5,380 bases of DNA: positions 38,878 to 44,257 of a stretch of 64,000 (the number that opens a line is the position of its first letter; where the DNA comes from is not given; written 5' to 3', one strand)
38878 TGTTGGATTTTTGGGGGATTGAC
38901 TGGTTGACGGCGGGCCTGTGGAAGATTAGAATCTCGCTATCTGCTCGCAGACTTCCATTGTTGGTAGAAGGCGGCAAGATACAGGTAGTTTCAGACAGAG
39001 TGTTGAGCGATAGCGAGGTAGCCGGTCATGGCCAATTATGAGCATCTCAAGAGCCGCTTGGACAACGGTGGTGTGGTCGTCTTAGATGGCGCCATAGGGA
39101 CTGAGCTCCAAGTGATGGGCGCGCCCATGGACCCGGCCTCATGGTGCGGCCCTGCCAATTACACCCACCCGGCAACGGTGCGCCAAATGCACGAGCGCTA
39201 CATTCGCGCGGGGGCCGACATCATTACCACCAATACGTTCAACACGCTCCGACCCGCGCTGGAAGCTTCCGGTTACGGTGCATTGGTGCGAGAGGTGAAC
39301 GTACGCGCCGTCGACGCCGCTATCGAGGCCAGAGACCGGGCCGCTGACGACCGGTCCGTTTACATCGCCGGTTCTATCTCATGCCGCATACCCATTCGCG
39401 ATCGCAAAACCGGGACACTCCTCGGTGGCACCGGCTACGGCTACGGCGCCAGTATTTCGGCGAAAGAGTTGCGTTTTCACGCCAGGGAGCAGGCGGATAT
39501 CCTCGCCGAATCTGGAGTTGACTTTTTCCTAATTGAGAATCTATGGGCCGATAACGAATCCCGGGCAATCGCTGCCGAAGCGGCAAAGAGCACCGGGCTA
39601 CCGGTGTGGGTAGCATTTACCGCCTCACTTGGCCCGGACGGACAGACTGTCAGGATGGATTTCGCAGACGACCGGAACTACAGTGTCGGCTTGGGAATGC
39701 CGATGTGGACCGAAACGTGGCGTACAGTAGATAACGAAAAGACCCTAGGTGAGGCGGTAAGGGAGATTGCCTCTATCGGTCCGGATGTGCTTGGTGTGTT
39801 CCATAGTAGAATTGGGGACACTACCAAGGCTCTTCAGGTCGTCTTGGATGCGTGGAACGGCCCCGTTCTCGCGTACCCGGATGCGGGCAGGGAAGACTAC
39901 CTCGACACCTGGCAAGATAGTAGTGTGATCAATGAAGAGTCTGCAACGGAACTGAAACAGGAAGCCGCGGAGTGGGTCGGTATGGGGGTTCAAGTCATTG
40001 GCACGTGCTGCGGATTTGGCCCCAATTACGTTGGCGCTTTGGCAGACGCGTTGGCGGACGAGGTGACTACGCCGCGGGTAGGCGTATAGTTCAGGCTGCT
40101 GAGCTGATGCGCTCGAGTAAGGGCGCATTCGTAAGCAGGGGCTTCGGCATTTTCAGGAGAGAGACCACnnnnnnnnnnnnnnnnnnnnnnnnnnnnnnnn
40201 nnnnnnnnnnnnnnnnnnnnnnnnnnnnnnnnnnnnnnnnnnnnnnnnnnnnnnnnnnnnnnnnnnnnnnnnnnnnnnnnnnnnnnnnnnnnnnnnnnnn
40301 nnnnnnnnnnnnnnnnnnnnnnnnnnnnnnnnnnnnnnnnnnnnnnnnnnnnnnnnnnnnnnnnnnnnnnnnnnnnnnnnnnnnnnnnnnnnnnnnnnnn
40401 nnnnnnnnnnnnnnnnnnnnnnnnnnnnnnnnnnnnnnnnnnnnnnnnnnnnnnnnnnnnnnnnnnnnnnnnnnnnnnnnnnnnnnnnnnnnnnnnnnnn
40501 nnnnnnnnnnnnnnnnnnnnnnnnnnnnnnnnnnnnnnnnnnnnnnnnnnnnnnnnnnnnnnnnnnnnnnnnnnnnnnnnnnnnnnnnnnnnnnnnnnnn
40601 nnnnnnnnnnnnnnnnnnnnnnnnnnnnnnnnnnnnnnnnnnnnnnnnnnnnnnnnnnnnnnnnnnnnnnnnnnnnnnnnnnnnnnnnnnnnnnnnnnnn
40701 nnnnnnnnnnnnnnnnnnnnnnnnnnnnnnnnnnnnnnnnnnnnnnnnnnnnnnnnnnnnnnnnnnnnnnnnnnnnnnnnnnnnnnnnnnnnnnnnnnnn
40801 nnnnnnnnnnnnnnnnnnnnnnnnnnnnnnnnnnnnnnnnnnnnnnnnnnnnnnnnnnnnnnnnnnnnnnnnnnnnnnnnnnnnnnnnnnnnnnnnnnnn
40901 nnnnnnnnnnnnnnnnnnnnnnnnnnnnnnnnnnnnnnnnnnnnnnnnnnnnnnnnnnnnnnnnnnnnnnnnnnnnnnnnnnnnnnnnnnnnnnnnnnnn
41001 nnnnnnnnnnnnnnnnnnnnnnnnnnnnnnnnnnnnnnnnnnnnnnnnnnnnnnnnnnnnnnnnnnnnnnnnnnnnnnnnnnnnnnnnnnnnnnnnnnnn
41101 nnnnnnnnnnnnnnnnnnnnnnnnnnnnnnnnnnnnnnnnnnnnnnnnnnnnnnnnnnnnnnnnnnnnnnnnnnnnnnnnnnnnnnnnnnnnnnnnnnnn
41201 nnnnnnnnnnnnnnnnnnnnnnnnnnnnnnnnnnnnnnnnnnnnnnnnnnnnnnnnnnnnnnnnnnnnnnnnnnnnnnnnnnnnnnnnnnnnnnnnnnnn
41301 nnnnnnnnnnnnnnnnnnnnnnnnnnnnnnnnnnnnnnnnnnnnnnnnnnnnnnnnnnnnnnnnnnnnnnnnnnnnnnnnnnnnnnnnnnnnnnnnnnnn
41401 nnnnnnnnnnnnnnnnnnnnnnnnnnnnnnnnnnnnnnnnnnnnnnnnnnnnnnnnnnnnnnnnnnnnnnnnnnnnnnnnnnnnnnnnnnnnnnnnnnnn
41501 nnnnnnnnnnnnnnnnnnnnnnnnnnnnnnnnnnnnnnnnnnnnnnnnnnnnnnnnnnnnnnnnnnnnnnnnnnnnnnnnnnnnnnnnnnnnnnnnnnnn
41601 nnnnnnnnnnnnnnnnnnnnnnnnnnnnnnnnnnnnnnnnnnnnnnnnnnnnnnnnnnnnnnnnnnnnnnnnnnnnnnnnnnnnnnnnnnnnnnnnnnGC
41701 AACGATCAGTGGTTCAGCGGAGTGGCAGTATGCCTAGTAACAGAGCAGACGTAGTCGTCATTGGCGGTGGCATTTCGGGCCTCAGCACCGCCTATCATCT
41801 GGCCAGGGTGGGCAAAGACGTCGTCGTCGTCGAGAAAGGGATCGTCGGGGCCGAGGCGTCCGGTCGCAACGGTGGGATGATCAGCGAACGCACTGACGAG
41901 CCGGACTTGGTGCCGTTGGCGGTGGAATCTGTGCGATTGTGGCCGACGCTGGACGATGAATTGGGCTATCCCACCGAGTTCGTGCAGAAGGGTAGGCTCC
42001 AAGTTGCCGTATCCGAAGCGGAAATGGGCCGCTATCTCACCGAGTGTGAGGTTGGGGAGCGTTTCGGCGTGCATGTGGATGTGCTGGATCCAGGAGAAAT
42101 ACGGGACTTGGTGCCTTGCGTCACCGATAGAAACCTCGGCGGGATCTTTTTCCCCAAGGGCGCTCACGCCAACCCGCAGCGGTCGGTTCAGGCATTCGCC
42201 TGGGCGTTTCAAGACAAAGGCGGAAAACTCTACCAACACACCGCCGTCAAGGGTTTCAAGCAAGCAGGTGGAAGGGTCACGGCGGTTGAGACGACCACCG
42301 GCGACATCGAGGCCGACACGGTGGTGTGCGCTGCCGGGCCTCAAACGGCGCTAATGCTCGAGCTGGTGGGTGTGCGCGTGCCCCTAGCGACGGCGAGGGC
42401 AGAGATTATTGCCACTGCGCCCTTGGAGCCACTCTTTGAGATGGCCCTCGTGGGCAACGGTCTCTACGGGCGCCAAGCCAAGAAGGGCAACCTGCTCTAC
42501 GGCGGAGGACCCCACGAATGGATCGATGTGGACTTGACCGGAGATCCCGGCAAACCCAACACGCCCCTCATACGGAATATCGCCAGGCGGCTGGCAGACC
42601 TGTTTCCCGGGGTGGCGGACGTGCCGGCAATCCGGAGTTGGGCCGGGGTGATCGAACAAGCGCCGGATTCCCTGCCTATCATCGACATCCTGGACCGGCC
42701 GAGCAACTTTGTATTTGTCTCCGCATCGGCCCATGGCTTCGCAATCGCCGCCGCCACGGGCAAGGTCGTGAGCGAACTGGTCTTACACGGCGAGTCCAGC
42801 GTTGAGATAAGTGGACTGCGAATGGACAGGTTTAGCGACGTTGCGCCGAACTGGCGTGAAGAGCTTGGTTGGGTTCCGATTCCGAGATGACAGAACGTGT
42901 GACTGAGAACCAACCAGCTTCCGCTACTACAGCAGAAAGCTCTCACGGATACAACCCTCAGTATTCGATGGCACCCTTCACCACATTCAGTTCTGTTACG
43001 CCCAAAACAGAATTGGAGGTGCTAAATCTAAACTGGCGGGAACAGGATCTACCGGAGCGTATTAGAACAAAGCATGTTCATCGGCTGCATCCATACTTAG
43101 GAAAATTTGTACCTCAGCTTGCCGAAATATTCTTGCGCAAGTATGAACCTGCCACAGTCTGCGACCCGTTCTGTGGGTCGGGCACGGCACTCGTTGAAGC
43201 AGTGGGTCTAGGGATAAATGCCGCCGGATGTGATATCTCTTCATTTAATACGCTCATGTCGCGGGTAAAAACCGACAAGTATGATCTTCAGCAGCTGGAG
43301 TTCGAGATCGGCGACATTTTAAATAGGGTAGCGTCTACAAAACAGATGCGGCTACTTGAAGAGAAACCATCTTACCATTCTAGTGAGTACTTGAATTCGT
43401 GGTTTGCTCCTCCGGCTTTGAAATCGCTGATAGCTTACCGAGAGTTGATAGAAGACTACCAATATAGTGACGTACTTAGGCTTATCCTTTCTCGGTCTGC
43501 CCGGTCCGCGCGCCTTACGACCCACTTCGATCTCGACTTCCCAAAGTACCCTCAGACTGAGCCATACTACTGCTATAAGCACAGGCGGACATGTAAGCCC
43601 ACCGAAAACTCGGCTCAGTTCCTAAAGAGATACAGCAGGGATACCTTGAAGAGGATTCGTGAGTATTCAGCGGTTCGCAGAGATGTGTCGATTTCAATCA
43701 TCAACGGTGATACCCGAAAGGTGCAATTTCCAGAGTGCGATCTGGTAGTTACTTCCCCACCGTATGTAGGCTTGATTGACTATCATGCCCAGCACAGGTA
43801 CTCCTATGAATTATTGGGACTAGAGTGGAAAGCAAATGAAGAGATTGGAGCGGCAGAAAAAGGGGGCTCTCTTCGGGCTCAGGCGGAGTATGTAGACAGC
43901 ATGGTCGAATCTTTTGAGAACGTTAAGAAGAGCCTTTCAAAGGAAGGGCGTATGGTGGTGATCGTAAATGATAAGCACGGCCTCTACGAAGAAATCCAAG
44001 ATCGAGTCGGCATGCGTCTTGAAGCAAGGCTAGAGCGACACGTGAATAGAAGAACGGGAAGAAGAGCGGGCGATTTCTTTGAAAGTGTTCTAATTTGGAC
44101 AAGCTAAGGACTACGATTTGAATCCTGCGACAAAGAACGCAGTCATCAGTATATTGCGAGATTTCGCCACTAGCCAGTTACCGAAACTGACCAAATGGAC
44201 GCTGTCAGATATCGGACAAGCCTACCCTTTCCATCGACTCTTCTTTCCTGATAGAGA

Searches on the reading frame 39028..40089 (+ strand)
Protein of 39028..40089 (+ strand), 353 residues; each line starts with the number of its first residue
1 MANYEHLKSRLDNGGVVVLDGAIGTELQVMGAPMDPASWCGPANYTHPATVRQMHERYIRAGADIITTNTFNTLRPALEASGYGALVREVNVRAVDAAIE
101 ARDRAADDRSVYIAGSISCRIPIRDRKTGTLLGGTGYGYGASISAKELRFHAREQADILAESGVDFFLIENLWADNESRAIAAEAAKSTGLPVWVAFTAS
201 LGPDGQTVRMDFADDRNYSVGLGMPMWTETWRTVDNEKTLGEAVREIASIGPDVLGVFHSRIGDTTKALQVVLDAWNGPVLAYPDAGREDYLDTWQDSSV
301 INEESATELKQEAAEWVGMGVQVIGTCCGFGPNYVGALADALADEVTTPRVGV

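Call 68: search_protein_families(library=pfam, proteins=[window:39028-40089:+], max_evalue=0.00001)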
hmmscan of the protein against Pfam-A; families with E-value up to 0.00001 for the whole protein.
window:39028-40089:+ (353 aa): 1 family
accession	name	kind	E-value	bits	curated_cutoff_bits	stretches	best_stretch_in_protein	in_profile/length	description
PF02574.22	S-methyl_trans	-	3.8e-46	158.7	22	1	17-342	1-283/283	Homocysteine S-methyltransferase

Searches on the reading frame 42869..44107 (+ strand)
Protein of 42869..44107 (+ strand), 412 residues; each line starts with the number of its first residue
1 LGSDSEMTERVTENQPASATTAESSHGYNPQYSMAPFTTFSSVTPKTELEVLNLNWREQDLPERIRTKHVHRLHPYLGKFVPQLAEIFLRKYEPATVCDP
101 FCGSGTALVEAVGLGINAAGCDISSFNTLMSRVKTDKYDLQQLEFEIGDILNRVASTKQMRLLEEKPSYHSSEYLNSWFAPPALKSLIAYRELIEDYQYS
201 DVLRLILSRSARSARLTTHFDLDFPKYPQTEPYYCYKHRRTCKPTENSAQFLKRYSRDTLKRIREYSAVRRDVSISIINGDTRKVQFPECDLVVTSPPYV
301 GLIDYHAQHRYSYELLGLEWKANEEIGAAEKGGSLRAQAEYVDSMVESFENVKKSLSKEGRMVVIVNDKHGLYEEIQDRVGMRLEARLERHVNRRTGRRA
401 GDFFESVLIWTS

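Call 69: search_protein_families(library=pfam, proteins=[window:42869-44107:+], max_evalue=0.00001)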
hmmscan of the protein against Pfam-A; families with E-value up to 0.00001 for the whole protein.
window:42869-44107:+ (412 aa): 2 families
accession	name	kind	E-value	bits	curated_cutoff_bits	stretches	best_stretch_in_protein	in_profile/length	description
PF01555.25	N6_N4_Mtase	-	3.8e-10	40.5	26.7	0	95-125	183-213/221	DNA methylase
PF01170.24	UPF0020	-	1.4e-07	31.8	22.3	0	96-138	31-74/197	RMKL-like, methyltransferase domain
